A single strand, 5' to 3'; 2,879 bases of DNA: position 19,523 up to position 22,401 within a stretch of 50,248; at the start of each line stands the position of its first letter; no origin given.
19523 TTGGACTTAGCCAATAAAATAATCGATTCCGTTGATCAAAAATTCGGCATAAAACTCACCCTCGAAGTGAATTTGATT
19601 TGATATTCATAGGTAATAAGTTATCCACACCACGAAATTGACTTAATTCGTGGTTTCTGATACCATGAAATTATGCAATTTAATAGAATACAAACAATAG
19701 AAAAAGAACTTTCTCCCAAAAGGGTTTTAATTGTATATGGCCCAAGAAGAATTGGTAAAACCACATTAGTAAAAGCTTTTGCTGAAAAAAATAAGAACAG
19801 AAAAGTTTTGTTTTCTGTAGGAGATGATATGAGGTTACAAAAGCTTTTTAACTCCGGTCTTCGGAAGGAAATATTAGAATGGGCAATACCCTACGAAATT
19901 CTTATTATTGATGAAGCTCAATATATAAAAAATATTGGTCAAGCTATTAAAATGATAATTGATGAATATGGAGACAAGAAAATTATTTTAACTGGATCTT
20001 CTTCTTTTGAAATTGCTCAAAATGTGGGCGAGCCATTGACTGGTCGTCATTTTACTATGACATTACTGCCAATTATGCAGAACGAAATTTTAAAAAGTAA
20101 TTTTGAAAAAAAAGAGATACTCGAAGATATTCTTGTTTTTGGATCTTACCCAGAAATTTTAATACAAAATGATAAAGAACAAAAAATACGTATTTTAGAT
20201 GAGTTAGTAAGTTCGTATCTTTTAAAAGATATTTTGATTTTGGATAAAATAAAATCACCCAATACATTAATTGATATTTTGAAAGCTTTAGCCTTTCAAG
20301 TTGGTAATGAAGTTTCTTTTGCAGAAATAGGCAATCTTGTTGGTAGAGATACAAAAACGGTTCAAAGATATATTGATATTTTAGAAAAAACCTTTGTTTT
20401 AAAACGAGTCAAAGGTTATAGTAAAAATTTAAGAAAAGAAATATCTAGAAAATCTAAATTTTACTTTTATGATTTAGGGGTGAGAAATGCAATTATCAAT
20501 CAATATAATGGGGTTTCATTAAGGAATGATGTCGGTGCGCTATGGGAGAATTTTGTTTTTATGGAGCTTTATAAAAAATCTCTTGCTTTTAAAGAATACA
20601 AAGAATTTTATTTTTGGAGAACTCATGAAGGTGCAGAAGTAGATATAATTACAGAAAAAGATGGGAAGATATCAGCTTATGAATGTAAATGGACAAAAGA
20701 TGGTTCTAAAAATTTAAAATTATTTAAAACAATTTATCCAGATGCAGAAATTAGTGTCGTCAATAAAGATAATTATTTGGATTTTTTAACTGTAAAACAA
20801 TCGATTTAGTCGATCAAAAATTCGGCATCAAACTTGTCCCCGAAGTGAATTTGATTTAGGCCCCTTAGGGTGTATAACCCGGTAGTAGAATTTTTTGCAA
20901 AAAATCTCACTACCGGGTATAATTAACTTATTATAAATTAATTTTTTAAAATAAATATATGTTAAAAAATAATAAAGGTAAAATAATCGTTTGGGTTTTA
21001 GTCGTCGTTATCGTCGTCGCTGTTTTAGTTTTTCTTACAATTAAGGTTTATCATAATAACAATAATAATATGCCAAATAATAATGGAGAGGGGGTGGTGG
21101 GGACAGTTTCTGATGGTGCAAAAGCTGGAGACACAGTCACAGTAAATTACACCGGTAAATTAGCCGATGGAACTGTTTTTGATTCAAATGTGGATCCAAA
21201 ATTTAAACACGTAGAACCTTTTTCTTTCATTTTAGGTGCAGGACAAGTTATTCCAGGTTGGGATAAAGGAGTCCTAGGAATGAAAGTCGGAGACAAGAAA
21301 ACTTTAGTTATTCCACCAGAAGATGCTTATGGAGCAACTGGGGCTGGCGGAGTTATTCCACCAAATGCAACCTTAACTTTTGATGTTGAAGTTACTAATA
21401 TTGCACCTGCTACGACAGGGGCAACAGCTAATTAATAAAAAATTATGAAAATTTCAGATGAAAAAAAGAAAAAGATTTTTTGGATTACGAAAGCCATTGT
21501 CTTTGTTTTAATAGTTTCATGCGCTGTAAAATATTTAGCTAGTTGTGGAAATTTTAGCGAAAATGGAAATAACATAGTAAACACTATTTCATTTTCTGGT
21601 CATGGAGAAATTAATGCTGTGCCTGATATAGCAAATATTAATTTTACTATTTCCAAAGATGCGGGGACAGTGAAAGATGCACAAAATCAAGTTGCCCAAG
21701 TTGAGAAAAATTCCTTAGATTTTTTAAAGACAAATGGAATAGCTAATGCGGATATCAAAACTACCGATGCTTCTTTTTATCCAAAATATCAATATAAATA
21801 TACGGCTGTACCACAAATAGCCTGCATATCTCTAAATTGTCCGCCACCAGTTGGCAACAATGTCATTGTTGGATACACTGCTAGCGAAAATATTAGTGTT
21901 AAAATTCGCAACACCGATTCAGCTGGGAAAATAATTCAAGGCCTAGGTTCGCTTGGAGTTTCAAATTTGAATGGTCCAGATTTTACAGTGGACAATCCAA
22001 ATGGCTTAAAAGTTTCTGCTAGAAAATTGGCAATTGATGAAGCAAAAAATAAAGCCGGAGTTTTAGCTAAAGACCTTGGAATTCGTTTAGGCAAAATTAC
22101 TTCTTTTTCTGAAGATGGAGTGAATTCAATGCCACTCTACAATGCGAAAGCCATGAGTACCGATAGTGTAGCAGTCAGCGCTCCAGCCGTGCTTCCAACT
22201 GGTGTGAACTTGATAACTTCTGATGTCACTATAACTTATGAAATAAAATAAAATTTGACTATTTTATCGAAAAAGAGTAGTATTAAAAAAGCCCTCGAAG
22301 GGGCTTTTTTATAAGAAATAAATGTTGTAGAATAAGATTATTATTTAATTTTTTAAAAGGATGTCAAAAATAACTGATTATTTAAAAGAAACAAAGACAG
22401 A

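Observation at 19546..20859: Single-gene AAA+/DUF4143 cassette in the murB 3' end, bracketed by a duplicated murB tail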

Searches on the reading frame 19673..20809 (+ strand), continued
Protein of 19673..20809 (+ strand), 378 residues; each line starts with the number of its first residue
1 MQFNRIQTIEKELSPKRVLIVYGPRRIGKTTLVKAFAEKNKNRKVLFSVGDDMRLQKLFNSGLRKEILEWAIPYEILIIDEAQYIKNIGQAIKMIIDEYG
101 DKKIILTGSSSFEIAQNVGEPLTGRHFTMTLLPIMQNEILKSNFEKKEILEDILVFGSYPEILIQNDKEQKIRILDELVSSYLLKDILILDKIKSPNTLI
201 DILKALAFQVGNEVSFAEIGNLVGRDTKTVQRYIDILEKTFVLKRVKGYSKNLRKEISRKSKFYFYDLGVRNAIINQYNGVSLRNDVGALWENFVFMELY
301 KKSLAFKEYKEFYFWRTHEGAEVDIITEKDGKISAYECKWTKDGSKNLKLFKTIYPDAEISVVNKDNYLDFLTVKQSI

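Call 98: get_annotated_region(hit=H5, flank=2500)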
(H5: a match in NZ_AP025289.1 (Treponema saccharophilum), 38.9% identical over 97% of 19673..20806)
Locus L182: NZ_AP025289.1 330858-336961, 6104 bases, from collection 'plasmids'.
description: Treponema saccharophilum strain JCM 32279 plasmid pTS1, complete sequence
organism: Treponema saccharophilum (NCBI taxid 165)
taxonomy: Bacteria; Spirochaetota; Spirochaetia; Spirochaetales; Treponemataceae; Treponema; Treponema saccharophilum
host: -; source: -; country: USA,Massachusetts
typing (MOB-suite, as given by PLSDB): non-mobilizable
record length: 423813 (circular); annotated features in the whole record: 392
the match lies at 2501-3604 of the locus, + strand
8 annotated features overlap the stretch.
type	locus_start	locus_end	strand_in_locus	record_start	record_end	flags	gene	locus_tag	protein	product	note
CDS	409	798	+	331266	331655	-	-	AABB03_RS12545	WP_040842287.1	GxxExxY protein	-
CDS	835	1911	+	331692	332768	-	-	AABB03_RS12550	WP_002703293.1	Fic family protein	-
CDS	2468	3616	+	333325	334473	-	-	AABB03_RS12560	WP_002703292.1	ATP-binding protein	-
CDS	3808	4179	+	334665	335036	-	-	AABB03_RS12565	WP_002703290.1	hypothetical protein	-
CDS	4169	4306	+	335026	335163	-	-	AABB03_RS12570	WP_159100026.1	hypothetical protein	-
CDS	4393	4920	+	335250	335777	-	-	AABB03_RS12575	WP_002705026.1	helix-turn-helix domain-containing protein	-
CDS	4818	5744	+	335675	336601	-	-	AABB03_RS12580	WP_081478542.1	IS3 family transposase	-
CDS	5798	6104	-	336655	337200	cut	-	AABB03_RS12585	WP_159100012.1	TM2 domain-containing protein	-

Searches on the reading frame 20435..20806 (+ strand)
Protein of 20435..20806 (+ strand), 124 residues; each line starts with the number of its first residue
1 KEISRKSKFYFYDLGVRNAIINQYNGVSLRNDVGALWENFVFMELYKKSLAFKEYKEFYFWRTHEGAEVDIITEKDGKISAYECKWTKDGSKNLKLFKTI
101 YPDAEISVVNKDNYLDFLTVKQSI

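Call 86: predict_structure(alignment_id=A2)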
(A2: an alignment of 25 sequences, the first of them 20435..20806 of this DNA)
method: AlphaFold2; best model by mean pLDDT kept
length: 124 residues; sequences in the alignment: 25
mean_pLDDT: 81.1   pTM: 0.76
mean pLDDT of the five models: 81.1, 81.0, 80.5, 79.9, 78.9
residues with pLDDT >= 90: 56; 70-90: 38; 50-70: 23; < 50: 7
segments of 3 or more residues with pLDDT < 50: 122-124
pLDDT, mean of each block of 10 residues (from residue 1): 53 55 68 85 91 90 88 94 89 93 95 87 45
secondary structure, 60 per line:
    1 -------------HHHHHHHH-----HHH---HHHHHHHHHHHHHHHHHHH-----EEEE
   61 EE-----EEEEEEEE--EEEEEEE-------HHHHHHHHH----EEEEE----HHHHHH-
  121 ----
elements in order: H14-21 H33-51 E57-62 E68-75 E78-84 H92-100 E105-109 H114-119

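Call 88: fold_search(model_id=the predicted structure, library=pdb)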
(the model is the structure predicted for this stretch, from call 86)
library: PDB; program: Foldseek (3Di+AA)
matches with E <= 10: 662; with E <= 0.001: 0
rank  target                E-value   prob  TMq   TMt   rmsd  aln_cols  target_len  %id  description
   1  9dou_A                3.6e-03  0.98  0.41  0.08   7.0       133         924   14  Taeniopygia guttata R2 retrotransposon (R2Tg) initiating target-primed reverse transcription (released 2025-05-21)
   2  1xmx                  6.9e-03  0.99  0.40  0.15   6.4        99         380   16  Crystal structure of protein VC1899 from Vibrio cholerae (released 2004-11-16)
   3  2okf_A                1.7e-02  0.84  0.33  0.32   7.8       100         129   19  CRYSTAL STRUCTURE OF A FDXN ELEMENT EXCISION CONTROLLING FACTOR PROTEIN (AVA_3312) FROM ANABAENA VARIABILIS AT 1.60 A  (released 2007-01-30)
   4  8gh6_A                1.7e-02  0.82  0.35  0.07  10.4       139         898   14  Bombyx mori R2 retrotransposon initiating target-primed reverse transcription (released 2023-04-05)
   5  8iby_C                2.8e-02  0.84  0.40  0.09   7.3       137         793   10  Structure of R2 with 5'ORF (released 2023-09-20)
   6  2eo0_B                3.2e-02  0.96  0.40  0.40   3.6        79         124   22  Crystal Structure of Holliday Junction Resolvase ST1444 (released 2007-10-02)
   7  2inb                  3.2e-02  0.66  0.31  0.30   8.4       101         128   18  Crystal structure of an XisH family protein (ZP_00107633.1) from Nostoc punctiforme PCC 73102 at 1.60 A resolution (released 2006-10-24)
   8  8ibz_C                3.4e-02  0.91  0.43  0.09   6.4       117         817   14  Structure of R2 with 5'ORF and 3'UTR (released 2023-09-20)
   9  2wcw_B                4.1e-02  0.96  0.41  0.42   4.5        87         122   21  1.6A resolution structure of Archaeoglobus fulgidus Hjc, a Holliday junction resolvase from an archaeal hyperthermophi (released 2009-03-24)
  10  3fov                  4.1e-02  0.75  0.29  0.33   5.4        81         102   12  Crystal structure of protein RPA0323 of unknown function from Rhodopseudomonas palustris (released 2009-01-13)
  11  8fg6_B                4.1e-02  0.69  0.32  0.27   8.1        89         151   11  Design of amyloidogenic peptide traps (released 2024-03-20)
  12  2eo0_A                5.0e-02  0.91  0.39  0.37   4.4        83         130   23  Crystal Structure of Holliday Junction Resolvase ST1444 (released 2007-10-02)
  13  8q3z_A                5.0e-02  0.89  0.43  0.15   7.7       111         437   14  Crystal structure of cA4-bound Can2 from Thermoanaerobacter brockii (released 2023-11-22)
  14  1y88                  5.0e-02  0.25  0.24  0.19   9.0       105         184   14  Crystal Structure of Protein of Unknown Function AF1548 (released 2004-12-21)
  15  9nl3_A                5.4e-02  0.89  0.47  0.07   6.0       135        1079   11  Structure of R2 retrotransposon protein from Taeniopygia guttata initiating target-primed reverse transcription (released 2025-06-18)
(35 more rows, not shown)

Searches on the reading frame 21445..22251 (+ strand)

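Call 85: search_protein_families(library=pfam, proteins=[window:21445-22251:+], max_evalue=0.001)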
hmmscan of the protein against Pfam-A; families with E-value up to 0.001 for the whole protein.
window:21445-22251:+ (268 aa): 1 family
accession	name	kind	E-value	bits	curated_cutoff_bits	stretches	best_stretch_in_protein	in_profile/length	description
PF04402.19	SIMPL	-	4.6e-41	141.8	25.2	1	48-265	1-205/205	Protein of unknown function (DUF541)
